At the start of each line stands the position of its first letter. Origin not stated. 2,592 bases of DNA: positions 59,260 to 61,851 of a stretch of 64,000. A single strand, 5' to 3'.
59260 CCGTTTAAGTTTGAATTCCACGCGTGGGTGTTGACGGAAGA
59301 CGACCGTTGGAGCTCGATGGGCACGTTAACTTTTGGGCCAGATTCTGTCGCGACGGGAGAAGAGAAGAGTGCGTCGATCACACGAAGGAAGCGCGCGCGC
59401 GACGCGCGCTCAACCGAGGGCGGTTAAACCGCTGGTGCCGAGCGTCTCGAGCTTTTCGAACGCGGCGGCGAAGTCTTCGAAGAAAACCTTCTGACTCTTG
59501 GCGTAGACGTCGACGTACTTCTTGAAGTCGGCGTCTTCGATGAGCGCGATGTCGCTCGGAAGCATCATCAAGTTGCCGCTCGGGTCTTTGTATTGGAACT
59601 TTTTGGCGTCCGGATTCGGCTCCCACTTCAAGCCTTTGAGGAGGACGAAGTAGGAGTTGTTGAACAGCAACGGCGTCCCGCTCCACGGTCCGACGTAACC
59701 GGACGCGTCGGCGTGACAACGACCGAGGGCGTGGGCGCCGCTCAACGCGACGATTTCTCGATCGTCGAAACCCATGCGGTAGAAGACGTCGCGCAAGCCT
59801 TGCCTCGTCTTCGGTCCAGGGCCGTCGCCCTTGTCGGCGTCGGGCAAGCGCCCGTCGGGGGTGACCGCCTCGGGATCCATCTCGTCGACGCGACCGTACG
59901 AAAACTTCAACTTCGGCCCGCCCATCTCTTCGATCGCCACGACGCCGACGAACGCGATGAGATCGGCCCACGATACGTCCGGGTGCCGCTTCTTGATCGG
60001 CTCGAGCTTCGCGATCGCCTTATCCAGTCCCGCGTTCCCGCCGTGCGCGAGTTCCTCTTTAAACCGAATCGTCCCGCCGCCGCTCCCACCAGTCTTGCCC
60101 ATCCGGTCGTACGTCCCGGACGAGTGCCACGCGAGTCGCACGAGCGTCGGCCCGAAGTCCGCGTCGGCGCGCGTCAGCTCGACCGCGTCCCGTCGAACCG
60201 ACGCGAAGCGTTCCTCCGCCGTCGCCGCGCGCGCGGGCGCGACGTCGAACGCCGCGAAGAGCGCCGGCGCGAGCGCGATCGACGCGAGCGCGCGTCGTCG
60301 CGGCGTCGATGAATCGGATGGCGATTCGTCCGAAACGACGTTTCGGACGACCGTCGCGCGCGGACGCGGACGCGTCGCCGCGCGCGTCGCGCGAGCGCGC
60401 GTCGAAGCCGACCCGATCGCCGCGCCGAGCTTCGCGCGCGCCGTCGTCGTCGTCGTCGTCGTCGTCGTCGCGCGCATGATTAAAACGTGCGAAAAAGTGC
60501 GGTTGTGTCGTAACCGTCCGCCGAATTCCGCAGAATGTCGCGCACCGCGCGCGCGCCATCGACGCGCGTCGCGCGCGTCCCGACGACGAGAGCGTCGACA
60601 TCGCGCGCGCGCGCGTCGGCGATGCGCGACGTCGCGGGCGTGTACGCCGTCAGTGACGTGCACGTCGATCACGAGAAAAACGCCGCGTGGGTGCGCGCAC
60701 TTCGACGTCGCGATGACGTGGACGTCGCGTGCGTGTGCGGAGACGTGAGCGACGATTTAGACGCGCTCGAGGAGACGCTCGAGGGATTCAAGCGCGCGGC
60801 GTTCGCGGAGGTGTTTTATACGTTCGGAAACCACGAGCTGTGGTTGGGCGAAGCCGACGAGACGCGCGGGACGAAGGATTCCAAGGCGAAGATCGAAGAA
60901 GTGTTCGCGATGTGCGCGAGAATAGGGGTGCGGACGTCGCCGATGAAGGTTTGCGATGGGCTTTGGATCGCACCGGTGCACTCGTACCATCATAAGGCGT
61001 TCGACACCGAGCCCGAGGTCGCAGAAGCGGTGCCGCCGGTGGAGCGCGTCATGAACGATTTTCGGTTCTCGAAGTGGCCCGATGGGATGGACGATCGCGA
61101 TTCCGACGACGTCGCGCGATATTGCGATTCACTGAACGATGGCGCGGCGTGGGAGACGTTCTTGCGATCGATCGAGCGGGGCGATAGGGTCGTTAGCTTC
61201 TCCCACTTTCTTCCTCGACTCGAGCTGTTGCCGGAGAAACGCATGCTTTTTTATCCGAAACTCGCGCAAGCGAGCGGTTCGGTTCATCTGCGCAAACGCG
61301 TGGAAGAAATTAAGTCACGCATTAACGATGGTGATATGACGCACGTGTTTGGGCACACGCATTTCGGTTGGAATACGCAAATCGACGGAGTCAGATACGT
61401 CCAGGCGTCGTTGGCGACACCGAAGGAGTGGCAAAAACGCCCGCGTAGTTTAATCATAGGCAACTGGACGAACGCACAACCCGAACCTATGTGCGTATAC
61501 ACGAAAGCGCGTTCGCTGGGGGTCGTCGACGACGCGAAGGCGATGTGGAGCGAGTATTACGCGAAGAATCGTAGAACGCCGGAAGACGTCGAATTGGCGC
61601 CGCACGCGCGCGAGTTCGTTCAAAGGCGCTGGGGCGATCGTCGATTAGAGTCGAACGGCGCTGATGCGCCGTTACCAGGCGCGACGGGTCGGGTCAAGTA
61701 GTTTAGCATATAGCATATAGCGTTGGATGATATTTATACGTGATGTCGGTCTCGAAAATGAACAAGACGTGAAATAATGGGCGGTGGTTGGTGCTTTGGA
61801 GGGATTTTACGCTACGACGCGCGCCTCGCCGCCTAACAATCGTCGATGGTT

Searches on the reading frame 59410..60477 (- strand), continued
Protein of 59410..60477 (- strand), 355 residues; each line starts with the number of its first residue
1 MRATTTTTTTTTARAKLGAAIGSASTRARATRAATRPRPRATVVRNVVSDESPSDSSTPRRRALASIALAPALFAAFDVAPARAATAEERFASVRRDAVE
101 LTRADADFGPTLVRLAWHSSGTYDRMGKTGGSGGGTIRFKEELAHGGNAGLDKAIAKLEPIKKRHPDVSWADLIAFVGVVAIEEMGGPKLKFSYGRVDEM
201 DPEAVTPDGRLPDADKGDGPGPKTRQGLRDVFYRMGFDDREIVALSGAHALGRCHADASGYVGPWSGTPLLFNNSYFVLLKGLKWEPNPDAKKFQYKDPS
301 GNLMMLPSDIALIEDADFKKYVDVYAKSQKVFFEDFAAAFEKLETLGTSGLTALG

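Call 40: find_encoding_contigs(protein=P0127, flank=10000, max_places=6)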
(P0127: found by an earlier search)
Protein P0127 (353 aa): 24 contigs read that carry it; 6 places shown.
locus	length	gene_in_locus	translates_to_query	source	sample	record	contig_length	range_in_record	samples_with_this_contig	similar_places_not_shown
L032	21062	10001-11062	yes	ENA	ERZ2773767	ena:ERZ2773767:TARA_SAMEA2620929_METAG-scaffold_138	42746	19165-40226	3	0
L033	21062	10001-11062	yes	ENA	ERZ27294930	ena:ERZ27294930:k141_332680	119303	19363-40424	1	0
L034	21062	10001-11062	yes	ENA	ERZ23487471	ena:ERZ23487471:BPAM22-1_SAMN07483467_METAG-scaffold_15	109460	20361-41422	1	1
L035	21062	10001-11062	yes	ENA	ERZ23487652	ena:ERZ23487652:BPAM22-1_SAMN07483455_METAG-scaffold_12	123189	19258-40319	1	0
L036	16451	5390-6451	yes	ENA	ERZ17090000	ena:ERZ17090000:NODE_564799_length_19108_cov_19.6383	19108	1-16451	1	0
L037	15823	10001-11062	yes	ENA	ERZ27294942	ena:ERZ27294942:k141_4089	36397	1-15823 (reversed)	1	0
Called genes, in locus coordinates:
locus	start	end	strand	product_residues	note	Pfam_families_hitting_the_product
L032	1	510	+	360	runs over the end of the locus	-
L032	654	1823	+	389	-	PF00106:adh_short, PF08659:KR (weak), PF13561:adh_short_C2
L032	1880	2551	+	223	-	PF21672:COMM_HN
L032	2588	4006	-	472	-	-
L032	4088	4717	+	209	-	-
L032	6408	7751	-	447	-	PF11717:Tudor-knot, PF17772:zf-MYST, PF01853:MOZ_SAS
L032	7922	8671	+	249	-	-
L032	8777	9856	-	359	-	PF00149:Metallophos, PF12850:Metallophos_2 (faint)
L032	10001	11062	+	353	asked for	PF00141:peroxidase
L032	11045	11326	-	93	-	-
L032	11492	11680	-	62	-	-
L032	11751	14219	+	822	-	-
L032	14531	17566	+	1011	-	PF13401:AAA_22 (faint), PF21634:MOV-10_beta-barrel, PF04851:ResIII (weak), PF13086:AAA_11, PF13245:AAA_19, PF13604:AAA_30, PF13086:AAA_11, PF13087:AAA_12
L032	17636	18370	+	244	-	PF07386:DUF1499 (faint)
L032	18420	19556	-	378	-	-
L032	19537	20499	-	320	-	PF07837:FTCD_N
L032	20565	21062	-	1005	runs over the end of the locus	?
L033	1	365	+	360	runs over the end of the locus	-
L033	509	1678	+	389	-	PF00106:adh_short, PF08659:KR (weak), PF13561:adh_short_C2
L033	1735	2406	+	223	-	PF21672:COMM_HN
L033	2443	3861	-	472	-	-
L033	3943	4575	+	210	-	-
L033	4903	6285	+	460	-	-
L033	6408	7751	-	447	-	PF11717:Tudor-knot, PF17772:zf-MYST, PF01853:MOZ_SAS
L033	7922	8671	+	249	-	-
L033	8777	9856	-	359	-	PF00149:Metallophos, PF12850:Metallophos_2 (faint)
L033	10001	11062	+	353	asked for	PF00141:peroxidase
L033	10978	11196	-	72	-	-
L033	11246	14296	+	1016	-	PF13401:AAA_22 (faint), PF21634:MOV-10_beta-barrel, PF04851:ResIII (faint), PF13086:AAA_11, PF13245:AAA_19, PF13604:AAA_30, PF13086:AAA_11, PF13087:AAA_12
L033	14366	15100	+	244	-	PF07386:DUF1499 (weak)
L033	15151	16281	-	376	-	-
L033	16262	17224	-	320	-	PF07837:FTCD_N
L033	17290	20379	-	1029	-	-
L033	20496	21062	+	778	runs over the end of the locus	PF07842:GCFC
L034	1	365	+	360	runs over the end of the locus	-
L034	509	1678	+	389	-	PF00106:adh_short, PF08659:KR (weak), PF13561:adh_short_C2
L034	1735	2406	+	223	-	PF21672:COMM_HN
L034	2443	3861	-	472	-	-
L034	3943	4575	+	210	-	-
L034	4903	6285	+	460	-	-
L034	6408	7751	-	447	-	PF11717:Tudor-knot, PF17772:zf-MYST, PF01853:MOZ_SAS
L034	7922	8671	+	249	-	-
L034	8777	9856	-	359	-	PF00149:Metallophos, PF12850:Metallophos_2 (faint)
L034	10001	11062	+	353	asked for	PF00141:peroxidase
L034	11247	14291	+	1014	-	PF13401:AAA_22 (faint), PF21634:MOV-10_beta-barrel, PF04851:ResIII (weak), PF13086:AAA_11, PF13245:AAA_19, PF13604:AAA_30, PF13086:AAA_11, PF13087:AAA_12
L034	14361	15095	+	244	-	PF07386:DUF1499 (weak)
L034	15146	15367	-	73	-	-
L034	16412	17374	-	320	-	PF07837:FTCD_N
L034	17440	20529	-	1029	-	-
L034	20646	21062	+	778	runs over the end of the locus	PF07842:GCFC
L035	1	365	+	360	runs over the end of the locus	-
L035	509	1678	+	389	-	PF00106:adh_short, PF08659:KR (weak), PF13561:adh_short_C2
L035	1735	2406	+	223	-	PF21672:COMM_HN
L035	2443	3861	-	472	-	-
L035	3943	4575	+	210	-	-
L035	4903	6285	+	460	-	-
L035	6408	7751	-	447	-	PF11717:Tudor-knot, PF17772:zf-MYST, PF01853:MOZ_SAS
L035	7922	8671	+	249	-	-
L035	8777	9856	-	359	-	PF00149:Metallophos, PF12850:Metallophos_2 (faint)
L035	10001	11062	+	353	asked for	PF00141:peroxidase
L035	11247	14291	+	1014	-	PF13401:AAA_22 (faint), PF21634:MOV-10_beta-barrel, PF04851:ResIII (weak), PF13086:AAA_11, PF13245:AAA_19, PF13604:AAA_30, PF13086:AAA_11, PF13087:AAA_12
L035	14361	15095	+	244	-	PF07386:DUF1499 (weak)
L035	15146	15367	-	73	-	-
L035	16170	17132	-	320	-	PF07837:FTCD_N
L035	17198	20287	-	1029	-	-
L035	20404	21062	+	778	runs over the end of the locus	PF07842:GCFC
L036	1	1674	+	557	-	?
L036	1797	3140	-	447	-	PF11717:Tudor-knot, PF17772:zf-MYST, PF01853:MOZ_SAS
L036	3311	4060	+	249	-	-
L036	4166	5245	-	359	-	PF00149:Metallophos, PF12850:Metallophos_2 (faint)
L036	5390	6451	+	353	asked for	PF00141:peroxidase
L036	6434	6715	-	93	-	-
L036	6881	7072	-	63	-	-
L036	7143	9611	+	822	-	-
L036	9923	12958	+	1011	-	PF13401:AAA_22 (faint), PF21634:MOV-10_beta-barrel, PF04851:ResIII (weak), PF13086:AAA_11, PF13245:AAA_19, PF13604:AAA_30, PF13086:AAA_11, PF13087:AAA_12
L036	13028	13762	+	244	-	PF07386:DUF1499 (faint)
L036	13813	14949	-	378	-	-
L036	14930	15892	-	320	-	PF07837:FTCD_N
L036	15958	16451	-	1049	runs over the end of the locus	?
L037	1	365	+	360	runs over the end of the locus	-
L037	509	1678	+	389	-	PF00106:adh_short, PF08659:KR (weak), PF13561:adh_short_C2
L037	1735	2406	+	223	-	PF21672:COMM_HN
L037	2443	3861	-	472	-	-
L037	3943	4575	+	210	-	-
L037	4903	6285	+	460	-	-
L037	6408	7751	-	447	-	PF11717:Tudor-knot, PF17772:zf-MYST, PF01853:MOZ_SAS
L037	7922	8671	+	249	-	-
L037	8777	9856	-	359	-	PF00149:Metallophos, PF12850:Metallophos_2 (faint)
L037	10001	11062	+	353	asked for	PF00141:peroxidase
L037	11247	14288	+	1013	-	PF13401:AAA_22 (faint), PF21634:MOV-10_beta-barrel, PF13086:AAA_11, PF13245:AAA_19, PF13604:AAA_30, PF13086:AAA_11, PF13087:AAA_12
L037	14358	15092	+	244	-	PF07386:DUF1499 (weak)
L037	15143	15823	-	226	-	?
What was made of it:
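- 59410..60477 (-): Class I haem peroxidase (APX/CCP-like) gene, left intact by the insertion because the duplication regenerates its 3' end. Call 40: the identical 353-aa protein is encoded on filled and empty haplotypes.
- Filled and empty alleles coexist on near-identical backgrounds (call 40).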

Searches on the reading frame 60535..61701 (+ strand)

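Call 8: search_protein_families(library=pfam, proteins=[window:60535-61701:+])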
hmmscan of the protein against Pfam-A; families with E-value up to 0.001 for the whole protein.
window:60535-61701:+ (388 aa): 2 families
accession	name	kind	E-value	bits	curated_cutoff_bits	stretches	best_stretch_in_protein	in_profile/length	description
PF00149.33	Metallophos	-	2.6e-08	35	21.5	1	36-118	3-72/191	Calcineurin-like phosphoesterase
PF12850.12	Metallophos_2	-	5.3e-08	33.5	27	1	37-118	4-65/154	Calcineurin-like phosphoesterase superfamily domain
